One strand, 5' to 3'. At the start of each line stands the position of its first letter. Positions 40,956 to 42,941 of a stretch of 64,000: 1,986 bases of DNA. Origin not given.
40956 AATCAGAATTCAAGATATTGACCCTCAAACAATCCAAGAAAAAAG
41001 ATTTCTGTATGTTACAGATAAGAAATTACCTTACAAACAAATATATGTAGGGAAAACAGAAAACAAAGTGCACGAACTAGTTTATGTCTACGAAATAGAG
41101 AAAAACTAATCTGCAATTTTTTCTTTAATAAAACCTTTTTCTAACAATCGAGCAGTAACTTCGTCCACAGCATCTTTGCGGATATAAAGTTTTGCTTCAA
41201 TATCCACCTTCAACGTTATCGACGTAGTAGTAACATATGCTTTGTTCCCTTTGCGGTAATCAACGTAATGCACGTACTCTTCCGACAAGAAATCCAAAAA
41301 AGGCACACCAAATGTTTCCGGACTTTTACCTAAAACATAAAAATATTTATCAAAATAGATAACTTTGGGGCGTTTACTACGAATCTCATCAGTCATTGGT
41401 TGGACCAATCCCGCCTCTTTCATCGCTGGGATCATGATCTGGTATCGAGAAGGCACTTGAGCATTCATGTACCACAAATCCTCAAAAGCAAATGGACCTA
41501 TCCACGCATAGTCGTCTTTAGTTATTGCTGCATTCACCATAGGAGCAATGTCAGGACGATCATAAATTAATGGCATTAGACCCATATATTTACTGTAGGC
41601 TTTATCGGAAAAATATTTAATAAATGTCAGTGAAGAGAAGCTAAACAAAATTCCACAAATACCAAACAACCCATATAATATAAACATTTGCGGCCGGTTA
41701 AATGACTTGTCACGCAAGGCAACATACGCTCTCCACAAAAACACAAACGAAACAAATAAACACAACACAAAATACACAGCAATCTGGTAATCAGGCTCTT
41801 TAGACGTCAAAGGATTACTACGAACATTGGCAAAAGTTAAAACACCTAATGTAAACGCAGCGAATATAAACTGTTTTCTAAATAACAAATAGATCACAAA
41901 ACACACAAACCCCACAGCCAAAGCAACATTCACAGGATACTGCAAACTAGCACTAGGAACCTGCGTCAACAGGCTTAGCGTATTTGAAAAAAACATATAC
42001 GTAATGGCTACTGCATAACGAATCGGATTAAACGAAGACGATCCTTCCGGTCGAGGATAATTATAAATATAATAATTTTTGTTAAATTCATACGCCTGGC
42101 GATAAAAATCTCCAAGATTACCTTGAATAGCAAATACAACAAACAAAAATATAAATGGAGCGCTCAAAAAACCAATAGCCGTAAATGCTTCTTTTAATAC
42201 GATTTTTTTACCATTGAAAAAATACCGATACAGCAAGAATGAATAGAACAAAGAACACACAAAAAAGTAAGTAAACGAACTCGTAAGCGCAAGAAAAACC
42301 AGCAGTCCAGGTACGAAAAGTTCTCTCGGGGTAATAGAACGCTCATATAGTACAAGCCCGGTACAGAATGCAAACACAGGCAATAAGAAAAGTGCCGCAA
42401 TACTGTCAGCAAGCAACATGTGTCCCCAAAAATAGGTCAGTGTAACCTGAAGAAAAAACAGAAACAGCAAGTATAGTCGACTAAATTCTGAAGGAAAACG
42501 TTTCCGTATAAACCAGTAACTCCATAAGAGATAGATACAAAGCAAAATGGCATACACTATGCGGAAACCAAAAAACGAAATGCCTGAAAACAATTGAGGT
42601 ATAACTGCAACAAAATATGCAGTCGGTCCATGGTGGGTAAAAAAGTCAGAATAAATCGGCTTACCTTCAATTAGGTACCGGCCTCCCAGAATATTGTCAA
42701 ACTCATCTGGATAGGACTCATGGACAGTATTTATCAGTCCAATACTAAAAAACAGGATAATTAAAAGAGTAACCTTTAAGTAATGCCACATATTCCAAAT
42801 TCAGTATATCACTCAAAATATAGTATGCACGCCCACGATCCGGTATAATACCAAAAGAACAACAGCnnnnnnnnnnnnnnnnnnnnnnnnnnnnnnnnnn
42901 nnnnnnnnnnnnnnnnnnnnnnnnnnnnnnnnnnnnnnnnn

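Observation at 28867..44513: Array of seven GT-C-type polytopic glycosyltransferase genes (five GT39/PMT_2 paralogs, one decayed, plus two related membrane proteins) immediately downstream of the surface-protein island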

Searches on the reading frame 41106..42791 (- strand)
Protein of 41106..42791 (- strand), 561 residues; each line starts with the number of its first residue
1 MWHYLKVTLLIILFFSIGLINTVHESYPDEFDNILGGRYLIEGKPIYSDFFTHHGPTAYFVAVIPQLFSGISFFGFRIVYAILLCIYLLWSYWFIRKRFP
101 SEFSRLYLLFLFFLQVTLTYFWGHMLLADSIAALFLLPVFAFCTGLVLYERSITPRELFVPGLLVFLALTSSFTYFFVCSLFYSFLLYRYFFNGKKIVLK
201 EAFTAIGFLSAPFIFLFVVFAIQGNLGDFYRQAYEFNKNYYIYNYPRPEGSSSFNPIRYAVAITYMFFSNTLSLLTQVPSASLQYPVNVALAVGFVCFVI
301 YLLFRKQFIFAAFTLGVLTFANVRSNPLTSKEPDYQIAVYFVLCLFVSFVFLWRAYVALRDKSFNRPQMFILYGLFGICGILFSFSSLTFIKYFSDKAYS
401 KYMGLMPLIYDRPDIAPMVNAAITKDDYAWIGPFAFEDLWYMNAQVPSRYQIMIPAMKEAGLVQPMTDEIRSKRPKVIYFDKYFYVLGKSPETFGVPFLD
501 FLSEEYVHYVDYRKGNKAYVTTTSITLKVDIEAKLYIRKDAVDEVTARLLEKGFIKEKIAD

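Call 4: search_protein_families(library=pfam, proteins=[window:41106-42791:-], max_evalue=0.01)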
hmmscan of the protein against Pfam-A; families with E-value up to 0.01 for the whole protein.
window:41106-42791:- (561 aa): 0 families

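Call 9: search_protein_families(library=ncbifam, proteins=[window:41106-42791:-], max_evalue=0.01)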
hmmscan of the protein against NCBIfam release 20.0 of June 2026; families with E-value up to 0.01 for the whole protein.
window:41106-42791:- (561 aa): 0 families

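Call 31: find_homologous_proteins(query=window:41106-42791:-, max_evalue=0.001)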
Query window:41106-42791:- (561 aa): 307 proteins with E <= 0.001 among 8000 candidates; the best 120 are listed.
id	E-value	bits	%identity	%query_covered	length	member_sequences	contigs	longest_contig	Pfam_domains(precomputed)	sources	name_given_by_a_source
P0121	0.0e+0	1255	100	100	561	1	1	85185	-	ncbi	-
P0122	5.1e-220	750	59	99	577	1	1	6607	-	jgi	-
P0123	1.6e-140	488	43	99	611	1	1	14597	-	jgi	jgi:hypothetical protein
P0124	5.6e-140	486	43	97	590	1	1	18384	-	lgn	-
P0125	6.0e-140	486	43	98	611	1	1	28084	-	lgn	-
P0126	1.8e-139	484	44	96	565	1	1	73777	-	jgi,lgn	-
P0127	2.6e-138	481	43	99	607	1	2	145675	-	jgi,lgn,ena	-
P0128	2.7e-138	481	43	99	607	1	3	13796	-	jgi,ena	-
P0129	4.9e-138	480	43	99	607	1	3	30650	-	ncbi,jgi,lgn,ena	-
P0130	9.1e-138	479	43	99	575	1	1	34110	-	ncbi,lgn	-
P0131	1.5e-137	478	43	99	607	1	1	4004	-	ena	-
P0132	4.1e-137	477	43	98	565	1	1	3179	-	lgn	-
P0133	6.0e-137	476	44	99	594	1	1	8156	-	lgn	-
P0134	7.6e-137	476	44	96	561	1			-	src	-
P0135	2.7e-136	474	42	97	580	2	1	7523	-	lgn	-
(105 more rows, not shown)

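Call 45: predict_structure(alignment_id=A2)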
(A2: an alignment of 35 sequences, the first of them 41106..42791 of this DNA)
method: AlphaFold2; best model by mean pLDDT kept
length: 561 residues; sequences in the alignment: 35
mean_pLDDT: 90.4   pTM: 0.90
mean pLDDT of the five models: 90.4, 89.7, 89.5, 89.0, 88.7
residues with pLDDT >= 90: 401; 70-90: 132; 50-70: 28; < 50: 0
segments of 3 or more residues with pLDDT < 50: none
pLDDT, mean of each block of 10 residues (from residue 1): 75 89 70 94 94 92 95 91 95 97 95 92 88 97 96 93 97 92 96 82 92 95 93 85 61 74 91 91 83 97 97 97 81 83 97 96 91 97 94 87 71 90 95 92 94 90 95 97 89 94 95 89 89 95 96 91 58
secondary structure, 60 per line:
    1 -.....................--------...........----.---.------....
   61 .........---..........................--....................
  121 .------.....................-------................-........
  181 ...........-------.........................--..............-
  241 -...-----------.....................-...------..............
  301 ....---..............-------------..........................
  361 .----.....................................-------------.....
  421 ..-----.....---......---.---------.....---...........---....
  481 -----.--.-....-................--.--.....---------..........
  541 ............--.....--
elements in order: H2-22 H31-41 H57-69 H73-98 H101-121 H128-148 H156-171 H173-191 H199-223 H226-239 H256-276 H287-304 H308-321 H335-361 H366-402 H416-422 E428-432 H436-441 H455-459 H463-473 E477-480 H491-494 H496-505 E506-508 E517-521 H531-534 E535-538 H539-552 E555-559

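Call 49: fold_search(model_id=the predicted structure, library=pdb)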
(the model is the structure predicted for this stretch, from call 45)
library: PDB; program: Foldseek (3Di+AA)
matches with E <= 10: 354; with E <= 0.001: 9
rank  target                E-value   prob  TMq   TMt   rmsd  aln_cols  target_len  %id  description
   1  9n9j_I                1.6e-05  1.00  0.39  0.33  13.6       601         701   13  Structure of a GRP94 folding intermediate engaged with a CCDC134- and FKBP11-bound secretory translocon (released 2025-11-19)
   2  5ezm                  5.6e-05  1.00  0.46  0.48  10.3       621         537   11  Crystal Structure of ArnT from Cupriavidus metallidurans in the apo state (released 2016-02-17)
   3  6s7o_A                6.4e-05  1.00  0.40  0.35  14.2       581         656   11  Cryo-EM structure of human oligosaccharyltransferase complex OST-A (released 2019-12-18)
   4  8b6l_I                6.7e-05  1.00  0.41  0.35  14.0       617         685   12  Subtomogram average of the human Sec61-TRAP-OSTA-translocon (released 2022-12-07)
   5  5f15                  1.6e-04  1.00  0.44  0.46  12.8       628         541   12  Crystal Structure of ArnT from Cupriavidus metallidurans bound to Undecaprenyl phosphate (released 2016-02-17)
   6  3rce_A                4.7e-04  1.00  0.40  0.34  12.2       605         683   11  Bacterial oligosaccharyltransferase PglB (released 2011-06-15)
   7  6ftg_5                5.4e-04  1.00  0.42  0.37  15.3       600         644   11  Subtomogram average of OST-containing ribosome-translocon complexes from canine rough microsomal membranes (released 2018-03-21)
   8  7zlh_A                6.9e-04  1.00  0.43  0.39  11.7       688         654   12  Cryo-EM structure of C-mannosyltransferase CeDPY19, in apo state, bound to CMT2-Fab and anti-Fab nanobody (released 2023-01-11)
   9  8if8_B                8.5e-04  1.00  0.41  0.38  12.2       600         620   14  Arabinosyltransferase AftA (released 2023-05-31)
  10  7zli_A                1.3e-03  1.00  0.41  0.37  13.0       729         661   11  Cryo-EM structure of C-mannosyltransferase CeDPY19, in complex with Dol25-P-Man and bound to CMT2-Fab and anti-Fab nan (released 2023-01-11)
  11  9i5k_A                3.6e-03  1.00  0.35  0.39  12.2       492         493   10  Structure of the Chaetomium thermophilum Pmt4 homodimer (C2 symmetry) (released 2025-12-24)
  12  6p25_B                3.9e-03  1.00  0.30  0.25   5.0       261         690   13  Structure of S. cerevisiae protein O-mannosyltransferase Pmt1-Pmt2 complex bound to the sugar donor and a peptide acce (released 2019-07-10)
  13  7zlg_A                9.2e-03  1.00  0.44  0.39  11.0       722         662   11  Cryo-EM structure of C-mannosyltransferase CeDPY19, in complex with acceptor peptide and bound to CMT2-Fab and anti-Fa (released 2023-01-11)
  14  6wbx                  2.8e-02  0.97  0.39  0.21  11.4       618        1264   10  Single-Particle Cryo-EM Structure of Arabinofuranosyltransferase AftD from Mycobacteria, Mutant R1389S Class 1 (released 2020-05-13)
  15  7bvh_A                6.0e-02  1.00  0.40  0.24  12.7       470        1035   12  Crystal structure of arabinosyltransferase EmbC2-AcpM2 complex from Mycobacterium smegmatis complexed with di-arabinos (released 2020-04-29)
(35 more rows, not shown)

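Call 65: search_protein_representatives(alignment_id=A2)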
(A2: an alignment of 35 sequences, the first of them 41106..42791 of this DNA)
Query: 35 sequences, 579 profile positions. Proteins with E-value up to 0.001 (for the whole library): 1245; up to 1e-10: 611; up to 1e-30: 167. The best 150 are listed.
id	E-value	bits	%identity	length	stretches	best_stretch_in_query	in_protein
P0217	8.4e-233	790.9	-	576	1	15-578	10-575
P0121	3.0e-219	746.2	-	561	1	20-577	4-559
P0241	4.7e-215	732.3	-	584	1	16-574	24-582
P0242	7.9e-215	731.6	-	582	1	10-578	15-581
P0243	8.8e-203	691.8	-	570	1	17-577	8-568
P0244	1.3e-197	674.7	-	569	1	18-577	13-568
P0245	3.0e-194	663.6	-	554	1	19-577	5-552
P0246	6.5e-194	662.5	-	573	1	10-575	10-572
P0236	4.9e-190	649.7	-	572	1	1-574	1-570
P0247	8.4e-188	642.3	-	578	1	8-576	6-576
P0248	3.0e-187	640.5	-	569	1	17-576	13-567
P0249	1.6e-179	615.0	-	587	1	19-574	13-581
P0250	1.2e-176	605.5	-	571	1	11-575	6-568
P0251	2.4e-170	584.7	-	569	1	11-572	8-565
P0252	2.8e-168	577.9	-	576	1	19-576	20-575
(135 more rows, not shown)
